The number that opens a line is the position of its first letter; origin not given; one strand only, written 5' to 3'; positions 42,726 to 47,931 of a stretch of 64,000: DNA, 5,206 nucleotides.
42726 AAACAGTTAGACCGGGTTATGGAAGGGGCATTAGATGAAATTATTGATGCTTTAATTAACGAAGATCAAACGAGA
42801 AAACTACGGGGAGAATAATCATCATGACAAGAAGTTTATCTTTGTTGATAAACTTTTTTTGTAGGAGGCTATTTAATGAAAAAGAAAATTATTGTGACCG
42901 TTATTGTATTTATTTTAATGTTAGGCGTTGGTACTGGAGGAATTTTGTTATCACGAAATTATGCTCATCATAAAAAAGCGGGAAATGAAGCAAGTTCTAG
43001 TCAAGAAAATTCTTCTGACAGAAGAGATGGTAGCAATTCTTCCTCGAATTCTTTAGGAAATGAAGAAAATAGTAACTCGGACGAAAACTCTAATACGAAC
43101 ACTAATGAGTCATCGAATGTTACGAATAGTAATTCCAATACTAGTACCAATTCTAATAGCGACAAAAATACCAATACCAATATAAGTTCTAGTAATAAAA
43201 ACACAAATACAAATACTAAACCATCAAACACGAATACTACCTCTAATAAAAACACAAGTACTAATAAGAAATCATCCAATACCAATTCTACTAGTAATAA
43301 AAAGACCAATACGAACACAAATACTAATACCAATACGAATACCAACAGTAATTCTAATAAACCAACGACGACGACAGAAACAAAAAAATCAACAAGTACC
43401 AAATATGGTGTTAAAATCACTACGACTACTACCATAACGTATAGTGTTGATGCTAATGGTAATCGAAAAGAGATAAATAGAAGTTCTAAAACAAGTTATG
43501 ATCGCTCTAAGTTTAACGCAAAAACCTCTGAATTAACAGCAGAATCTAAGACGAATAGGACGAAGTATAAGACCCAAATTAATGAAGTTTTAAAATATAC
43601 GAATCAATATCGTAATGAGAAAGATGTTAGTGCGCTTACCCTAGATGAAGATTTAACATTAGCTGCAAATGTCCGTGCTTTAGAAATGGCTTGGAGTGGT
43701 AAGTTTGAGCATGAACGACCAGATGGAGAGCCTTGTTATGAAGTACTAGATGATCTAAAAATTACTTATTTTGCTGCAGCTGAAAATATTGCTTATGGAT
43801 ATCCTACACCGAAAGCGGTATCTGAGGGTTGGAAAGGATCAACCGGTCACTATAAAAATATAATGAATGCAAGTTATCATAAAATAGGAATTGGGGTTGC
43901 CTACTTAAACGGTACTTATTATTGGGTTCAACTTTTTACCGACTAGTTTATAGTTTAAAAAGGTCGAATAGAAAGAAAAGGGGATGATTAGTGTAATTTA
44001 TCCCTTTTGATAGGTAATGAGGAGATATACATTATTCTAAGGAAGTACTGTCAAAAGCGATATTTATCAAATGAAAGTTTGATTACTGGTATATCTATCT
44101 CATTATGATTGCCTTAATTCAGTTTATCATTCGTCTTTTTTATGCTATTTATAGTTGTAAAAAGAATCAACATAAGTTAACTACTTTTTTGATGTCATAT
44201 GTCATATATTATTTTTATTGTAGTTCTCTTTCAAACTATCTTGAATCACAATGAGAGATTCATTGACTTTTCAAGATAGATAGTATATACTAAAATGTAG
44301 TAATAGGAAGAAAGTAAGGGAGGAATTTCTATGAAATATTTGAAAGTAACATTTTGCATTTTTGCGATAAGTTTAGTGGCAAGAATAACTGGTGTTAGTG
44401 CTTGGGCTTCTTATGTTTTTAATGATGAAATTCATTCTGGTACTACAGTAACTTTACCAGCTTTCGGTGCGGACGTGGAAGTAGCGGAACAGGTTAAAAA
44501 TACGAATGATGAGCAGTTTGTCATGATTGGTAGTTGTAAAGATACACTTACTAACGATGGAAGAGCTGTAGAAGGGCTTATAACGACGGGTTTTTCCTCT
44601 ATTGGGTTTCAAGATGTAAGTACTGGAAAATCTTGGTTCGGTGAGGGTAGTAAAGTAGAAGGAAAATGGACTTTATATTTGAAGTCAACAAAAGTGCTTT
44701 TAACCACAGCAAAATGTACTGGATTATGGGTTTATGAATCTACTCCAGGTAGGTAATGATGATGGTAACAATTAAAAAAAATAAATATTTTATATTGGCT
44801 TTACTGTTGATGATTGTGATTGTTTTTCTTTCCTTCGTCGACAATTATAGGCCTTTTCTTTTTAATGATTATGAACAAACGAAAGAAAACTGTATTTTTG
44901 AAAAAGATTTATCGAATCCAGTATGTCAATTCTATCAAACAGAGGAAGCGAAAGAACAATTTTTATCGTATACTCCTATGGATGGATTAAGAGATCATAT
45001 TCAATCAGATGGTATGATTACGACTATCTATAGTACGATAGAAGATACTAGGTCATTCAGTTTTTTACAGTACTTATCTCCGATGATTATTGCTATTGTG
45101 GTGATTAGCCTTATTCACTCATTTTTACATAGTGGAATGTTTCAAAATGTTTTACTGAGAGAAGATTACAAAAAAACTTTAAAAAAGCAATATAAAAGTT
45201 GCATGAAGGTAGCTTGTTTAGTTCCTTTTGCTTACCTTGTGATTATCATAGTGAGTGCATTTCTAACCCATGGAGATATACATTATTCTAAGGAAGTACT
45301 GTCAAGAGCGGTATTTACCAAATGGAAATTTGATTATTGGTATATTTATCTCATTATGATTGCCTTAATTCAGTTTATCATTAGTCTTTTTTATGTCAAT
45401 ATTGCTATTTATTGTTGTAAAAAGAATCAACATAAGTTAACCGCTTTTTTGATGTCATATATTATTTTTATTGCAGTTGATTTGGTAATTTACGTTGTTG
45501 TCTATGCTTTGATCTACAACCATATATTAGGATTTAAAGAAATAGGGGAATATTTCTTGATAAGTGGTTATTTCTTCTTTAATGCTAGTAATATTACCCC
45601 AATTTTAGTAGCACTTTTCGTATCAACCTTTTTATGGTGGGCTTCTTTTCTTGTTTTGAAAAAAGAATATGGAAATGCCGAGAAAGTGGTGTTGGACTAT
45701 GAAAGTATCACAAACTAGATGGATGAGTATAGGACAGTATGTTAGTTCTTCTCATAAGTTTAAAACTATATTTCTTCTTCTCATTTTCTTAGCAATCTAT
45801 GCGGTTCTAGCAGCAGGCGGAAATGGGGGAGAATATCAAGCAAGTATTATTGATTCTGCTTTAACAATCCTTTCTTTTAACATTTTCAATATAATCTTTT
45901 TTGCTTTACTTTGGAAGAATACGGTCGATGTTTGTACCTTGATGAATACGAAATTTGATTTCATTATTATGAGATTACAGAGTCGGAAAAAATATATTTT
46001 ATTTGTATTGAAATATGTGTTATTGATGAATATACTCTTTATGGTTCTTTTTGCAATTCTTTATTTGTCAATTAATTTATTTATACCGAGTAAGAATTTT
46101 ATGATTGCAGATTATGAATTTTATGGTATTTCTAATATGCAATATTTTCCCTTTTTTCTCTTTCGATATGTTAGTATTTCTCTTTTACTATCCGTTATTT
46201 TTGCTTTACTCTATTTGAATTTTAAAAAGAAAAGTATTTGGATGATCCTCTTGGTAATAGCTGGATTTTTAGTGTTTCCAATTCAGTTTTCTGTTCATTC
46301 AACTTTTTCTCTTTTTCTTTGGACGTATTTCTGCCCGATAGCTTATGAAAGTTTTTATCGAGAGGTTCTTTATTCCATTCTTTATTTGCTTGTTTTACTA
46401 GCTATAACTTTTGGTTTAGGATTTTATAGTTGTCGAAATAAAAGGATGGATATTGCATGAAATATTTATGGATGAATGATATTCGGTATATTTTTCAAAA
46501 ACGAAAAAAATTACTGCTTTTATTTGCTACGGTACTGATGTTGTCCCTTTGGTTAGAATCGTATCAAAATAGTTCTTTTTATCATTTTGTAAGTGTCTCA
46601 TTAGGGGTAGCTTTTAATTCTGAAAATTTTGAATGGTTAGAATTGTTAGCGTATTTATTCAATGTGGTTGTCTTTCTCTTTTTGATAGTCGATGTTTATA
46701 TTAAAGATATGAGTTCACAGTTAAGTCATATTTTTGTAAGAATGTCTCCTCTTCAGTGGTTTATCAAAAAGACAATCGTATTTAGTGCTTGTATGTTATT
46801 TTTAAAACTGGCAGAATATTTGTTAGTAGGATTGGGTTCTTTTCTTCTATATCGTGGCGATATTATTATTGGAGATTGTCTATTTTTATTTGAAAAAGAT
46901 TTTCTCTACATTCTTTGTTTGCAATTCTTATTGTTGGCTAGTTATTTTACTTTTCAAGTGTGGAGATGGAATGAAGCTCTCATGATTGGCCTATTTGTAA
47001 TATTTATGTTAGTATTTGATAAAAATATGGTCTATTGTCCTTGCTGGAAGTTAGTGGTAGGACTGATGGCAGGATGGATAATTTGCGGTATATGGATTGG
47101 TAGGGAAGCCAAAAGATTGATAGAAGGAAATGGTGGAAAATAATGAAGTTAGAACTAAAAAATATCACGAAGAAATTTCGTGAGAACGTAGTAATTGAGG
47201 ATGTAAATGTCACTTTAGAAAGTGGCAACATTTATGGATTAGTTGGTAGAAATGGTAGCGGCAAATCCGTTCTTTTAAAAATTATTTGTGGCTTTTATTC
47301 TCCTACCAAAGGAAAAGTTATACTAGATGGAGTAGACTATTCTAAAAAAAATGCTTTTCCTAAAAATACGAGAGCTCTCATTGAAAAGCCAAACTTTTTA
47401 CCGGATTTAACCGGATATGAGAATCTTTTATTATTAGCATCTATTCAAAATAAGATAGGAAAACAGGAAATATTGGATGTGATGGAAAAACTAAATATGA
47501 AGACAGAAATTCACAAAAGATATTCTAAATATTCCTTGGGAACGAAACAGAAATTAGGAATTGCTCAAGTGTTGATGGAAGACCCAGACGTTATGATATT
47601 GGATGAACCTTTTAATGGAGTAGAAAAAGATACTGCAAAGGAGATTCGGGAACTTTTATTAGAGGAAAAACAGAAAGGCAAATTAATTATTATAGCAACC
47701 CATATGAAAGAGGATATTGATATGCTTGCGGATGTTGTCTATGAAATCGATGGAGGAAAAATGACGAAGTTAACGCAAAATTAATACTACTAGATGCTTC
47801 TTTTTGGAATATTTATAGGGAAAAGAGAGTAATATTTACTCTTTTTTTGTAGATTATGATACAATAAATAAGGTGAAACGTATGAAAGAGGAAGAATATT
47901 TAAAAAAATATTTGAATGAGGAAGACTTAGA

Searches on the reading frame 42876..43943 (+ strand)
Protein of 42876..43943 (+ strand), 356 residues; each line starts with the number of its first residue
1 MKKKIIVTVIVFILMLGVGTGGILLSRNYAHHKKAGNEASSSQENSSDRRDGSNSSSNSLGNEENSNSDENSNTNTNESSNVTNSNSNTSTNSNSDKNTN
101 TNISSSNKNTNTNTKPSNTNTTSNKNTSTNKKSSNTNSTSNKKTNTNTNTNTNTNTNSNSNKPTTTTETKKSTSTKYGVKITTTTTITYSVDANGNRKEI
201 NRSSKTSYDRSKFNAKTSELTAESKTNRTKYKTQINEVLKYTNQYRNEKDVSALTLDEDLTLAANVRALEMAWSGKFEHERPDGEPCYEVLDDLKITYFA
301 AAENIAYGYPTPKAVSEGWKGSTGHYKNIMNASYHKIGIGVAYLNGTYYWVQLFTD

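Call 90: search_protein_families(library=pfam, proteins=[window:42876-43943:+], max_evalue=0.00001)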
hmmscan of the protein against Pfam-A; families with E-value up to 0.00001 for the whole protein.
window:42876-43943:+ (356 aa): 1 family
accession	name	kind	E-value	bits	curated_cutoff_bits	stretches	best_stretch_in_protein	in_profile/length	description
PF00188.32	CAP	-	2.8e-19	70.5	21.1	1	239-354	1-117/117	Cysteine-rich secretory protein family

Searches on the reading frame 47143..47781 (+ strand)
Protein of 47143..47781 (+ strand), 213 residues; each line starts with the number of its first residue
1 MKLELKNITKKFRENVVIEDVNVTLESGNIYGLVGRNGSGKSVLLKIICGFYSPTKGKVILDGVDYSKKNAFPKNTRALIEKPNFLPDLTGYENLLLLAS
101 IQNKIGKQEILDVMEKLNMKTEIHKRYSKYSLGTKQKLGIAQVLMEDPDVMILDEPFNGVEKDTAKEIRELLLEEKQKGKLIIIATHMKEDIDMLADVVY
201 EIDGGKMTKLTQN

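Call 90: search_protein_families(library=pfam, proteins=[window:47143-47781:+], max_evalue=0.00001)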
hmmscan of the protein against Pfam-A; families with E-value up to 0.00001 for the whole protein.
window:47143-47781:+ (213 aa): 2 families
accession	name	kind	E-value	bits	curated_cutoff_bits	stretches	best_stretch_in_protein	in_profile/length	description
PF00005.33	ABC_tran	-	2.6e-32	112.7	25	1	19-158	2-137/137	ABC transporter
PF13304.12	AAA_21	-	1.4e-12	48.7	27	1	121-187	229-298/304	AAA domain, putative AbiEii toxin, Type IV TA system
